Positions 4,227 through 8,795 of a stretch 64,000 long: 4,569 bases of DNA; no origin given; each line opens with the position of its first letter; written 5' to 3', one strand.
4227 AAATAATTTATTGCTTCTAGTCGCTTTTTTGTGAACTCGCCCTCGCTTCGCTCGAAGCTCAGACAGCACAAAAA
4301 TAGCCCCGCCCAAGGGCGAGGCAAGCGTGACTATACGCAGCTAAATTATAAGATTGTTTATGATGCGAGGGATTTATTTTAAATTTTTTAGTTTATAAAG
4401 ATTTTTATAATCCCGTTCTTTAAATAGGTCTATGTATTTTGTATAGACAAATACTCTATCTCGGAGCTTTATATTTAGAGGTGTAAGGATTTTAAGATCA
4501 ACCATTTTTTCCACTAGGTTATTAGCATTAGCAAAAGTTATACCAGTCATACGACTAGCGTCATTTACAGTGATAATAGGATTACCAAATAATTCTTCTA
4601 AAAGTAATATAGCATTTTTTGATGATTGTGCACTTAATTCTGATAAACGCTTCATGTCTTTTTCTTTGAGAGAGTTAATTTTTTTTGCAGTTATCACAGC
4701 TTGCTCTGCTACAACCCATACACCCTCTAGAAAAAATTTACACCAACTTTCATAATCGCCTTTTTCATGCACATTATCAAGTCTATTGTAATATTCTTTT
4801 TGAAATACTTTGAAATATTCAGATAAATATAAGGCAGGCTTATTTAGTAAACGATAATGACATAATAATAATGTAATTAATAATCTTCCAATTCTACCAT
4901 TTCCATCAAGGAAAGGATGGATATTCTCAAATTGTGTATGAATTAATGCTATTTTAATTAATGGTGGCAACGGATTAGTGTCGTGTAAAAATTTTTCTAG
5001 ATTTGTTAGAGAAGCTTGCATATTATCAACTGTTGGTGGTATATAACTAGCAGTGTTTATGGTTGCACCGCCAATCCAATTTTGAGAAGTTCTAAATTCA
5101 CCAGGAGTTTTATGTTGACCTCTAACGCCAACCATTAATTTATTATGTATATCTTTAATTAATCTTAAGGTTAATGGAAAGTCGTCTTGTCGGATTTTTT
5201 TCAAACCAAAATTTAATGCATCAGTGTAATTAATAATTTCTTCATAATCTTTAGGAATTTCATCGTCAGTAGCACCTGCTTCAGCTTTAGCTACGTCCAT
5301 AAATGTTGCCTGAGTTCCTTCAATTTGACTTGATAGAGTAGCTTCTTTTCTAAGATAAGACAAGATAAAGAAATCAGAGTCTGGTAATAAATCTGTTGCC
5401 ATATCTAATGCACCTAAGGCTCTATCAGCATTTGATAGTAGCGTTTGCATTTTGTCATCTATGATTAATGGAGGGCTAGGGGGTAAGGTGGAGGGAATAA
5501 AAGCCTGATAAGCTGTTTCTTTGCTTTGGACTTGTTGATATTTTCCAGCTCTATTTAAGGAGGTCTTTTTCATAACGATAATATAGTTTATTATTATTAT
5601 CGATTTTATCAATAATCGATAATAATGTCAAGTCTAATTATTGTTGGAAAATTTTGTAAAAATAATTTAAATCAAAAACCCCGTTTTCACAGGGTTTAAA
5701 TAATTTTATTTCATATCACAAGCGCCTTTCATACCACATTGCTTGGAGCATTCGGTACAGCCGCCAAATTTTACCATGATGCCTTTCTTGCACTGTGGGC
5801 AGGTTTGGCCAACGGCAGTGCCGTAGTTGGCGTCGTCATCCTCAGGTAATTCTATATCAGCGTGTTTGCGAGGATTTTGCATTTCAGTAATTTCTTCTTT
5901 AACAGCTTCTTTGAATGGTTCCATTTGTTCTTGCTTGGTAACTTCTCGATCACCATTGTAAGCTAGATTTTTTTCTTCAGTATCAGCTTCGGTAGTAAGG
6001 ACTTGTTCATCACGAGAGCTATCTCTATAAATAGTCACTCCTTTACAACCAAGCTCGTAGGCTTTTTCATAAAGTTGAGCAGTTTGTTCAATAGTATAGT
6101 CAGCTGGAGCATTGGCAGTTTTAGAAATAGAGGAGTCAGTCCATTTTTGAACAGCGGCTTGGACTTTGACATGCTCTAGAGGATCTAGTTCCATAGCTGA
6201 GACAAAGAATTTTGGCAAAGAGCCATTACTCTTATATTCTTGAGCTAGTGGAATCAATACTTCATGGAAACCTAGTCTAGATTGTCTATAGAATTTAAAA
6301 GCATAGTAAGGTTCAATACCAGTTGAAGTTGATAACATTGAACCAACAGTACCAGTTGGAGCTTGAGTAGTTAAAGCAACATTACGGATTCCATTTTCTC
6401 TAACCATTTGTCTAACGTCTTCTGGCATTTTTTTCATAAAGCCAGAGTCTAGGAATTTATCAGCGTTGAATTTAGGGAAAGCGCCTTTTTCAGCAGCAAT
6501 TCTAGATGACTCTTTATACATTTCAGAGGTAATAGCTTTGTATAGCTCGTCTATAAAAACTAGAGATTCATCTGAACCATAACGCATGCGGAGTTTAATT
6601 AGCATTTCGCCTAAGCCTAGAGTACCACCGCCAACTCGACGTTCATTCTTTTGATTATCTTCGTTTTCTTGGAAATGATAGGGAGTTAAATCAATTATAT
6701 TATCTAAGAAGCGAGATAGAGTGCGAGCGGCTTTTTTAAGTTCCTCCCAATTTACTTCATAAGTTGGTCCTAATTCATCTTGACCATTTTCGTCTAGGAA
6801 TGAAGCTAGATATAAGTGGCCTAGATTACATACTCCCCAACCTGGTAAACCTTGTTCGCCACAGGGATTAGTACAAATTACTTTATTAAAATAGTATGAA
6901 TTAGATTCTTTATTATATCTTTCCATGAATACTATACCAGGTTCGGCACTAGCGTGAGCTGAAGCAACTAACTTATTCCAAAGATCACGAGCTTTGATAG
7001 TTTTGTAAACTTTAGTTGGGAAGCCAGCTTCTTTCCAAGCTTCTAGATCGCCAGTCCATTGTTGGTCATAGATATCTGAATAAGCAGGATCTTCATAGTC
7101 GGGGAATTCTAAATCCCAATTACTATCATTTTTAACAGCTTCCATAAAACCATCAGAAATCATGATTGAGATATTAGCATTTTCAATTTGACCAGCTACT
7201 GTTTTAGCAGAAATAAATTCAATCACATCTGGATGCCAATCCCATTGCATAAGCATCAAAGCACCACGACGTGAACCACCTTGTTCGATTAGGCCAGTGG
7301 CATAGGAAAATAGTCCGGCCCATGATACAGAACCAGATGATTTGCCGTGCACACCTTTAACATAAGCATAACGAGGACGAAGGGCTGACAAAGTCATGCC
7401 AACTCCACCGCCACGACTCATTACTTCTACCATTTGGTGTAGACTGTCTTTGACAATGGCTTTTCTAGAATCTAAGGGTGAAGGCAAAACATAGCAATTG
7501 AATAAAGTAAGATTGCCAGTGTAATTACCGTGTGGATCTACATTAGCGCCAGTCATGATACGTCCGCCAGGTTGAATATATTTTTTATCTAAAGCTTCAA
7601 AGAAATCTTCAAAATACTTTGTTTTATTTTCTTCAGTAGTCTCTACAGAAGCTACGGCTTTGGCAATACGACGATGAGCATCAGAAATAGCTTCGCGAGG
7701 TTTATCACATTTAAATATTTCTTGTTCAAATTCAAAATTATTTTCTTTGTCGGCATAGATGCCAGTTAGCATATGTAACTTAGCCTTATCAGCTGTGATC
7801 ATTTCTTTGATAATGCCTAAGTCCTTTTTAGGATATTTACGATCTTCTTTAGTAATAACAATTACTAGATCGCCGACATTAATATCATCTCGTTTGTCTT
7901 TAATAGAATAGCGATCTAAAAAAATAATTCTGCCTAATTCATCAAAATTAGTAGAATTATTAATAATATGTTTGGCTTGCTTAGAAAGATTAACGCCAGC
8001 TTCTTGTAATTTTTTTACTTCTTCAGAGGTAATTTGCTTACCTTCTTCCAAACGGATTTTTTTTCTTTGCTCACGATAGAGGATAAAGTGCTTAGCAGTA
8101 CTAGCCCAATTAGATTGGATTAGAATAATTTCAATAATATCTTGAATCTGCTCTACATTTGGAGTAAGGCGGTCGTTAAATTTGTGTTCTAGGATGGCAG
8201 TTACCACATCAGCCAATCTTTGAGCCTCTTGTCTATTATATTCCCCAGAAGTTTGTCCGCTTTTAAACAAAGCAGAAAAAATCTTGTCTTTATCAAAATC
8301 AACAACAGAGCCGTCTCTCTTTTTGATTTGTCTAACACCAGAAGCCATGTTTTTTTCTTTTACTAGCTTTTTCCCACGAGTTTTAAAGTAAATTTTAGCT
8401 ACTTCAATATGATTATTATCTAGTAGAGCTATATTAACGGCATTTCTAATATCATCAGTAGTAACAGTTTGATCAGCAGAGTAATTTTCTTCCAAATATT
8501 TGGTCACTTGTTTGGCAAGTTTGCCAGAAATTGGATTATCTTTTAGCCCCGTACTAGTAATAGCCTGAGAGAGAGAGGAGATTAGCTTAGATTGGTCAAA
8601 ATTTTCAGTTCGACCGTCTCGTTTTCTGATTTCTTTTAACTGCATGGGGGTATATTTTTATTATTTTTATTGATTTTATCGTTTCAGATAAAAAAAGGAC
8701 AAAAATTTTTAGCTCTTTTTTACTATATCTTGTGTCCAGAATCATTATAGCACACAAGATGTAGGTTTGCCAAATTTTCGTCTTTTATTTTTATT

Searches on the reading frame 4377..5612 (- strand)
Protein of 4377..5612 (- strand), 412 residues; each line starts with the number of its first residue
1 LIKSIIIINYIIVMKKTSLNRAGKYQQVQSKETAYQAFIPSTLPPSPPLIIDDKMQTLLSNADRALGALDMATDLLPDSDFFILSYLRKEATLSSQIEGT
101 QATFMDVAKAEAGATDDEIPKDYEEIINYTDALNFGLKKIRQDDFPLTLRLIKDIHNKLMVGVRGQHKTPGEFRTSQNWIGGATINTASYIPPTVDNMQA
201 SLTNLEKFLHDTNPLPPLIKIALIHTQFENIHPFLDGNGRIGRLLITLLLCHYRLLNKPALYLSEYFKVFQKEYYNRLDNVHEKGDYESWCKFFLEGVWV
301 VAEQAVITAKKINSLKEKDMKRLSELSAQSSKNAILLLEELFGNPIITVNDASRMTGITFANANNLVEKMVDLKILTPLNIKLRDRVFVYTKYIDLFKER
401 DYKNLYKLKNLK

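Call 84: search_protein_families(library=pfam, proteins=[window:4377-5612:-], max_evalue=0.00001)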
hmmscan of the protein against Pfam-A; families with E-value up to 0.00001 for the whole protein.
window:4377-5612:- (412 aa): 2 families
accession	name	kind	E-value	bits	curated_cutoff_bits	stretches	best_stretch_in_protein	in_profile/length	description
PF13784.11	Fic_N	-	3.5e-24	85.1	26.7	1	58-137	3-81/82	Fic/DOC family N-terminal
PF02661.23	Fic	-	1.1e-20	74.7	24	1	146-250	1-93/93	Fic/DOC family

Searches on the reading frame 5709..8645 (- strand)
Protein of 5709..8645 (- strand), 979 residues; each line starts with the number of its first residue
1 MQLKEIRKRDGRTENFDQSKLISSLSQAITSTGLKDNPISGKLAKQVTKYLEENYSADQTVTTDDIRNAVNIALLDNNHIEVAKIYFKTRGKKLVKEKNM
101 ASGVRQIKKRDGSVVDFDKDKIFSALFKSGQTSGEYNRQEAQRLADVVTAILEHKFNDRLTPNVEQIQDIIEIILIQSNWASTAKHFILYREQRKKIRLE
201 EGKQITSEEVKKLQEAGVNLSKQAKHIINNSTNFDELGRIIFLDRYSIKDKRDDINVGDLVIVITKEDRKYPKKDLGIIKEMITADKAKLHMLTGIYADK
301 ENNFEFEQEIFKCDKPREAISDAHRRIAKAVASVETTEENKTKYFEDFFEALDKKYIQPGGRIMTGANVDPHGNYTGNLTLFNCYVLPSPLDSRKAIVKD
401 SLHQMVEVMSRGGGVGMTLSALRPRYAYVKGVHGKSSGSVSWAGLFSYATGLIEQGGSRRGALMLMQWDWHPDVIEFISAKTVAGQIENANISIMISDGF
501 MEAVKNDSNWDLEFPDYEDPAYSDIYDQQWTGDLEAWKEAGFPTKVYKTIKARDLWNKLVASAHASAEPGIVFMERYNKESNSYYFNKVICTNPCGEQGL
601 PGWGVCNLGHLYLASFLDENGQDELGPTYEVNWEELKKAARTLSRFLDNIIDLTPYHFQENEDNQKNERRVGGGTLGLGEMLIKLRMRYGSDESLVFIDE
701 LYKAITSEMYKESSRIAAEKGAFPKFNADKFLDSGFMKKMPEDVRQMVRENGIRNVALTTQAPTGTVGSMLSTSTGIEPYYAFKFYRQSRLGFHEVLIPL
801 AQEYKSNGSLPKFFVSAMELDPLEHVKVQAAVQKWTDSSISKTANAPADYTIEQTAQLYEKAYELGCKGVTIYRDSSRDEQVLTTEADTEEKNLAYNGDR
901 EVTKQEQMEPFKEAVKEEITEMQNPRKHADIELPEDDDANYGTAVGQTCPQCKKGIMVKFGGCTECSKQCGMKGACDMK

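Call 84: search_protein_families(library=pfam, proteins=[window:5709-8645:-], max_evalue=0.00001)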
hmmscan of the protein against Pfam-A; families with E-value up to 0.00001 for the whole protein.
window:5709-8645:- (979 aa): 3 families
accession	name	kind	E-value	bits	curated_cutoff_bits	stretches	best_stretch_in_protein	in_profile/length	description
PF02867.20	Ribonuc_red_lgC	-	7.6e-109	365.1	23.9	1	384-873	3-523/523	Ribonucleotide reductase, barrel domain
PF03477.21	ATP-cone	-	4.4e-31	107.7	25.8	2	106-196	2-88/88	ATP cone domain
PF00317.26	Ribonuc_red_lgN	-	3.6e-07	30.6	28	1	316-367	23-72/77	Ribonucleotide reductase, all-alpha domain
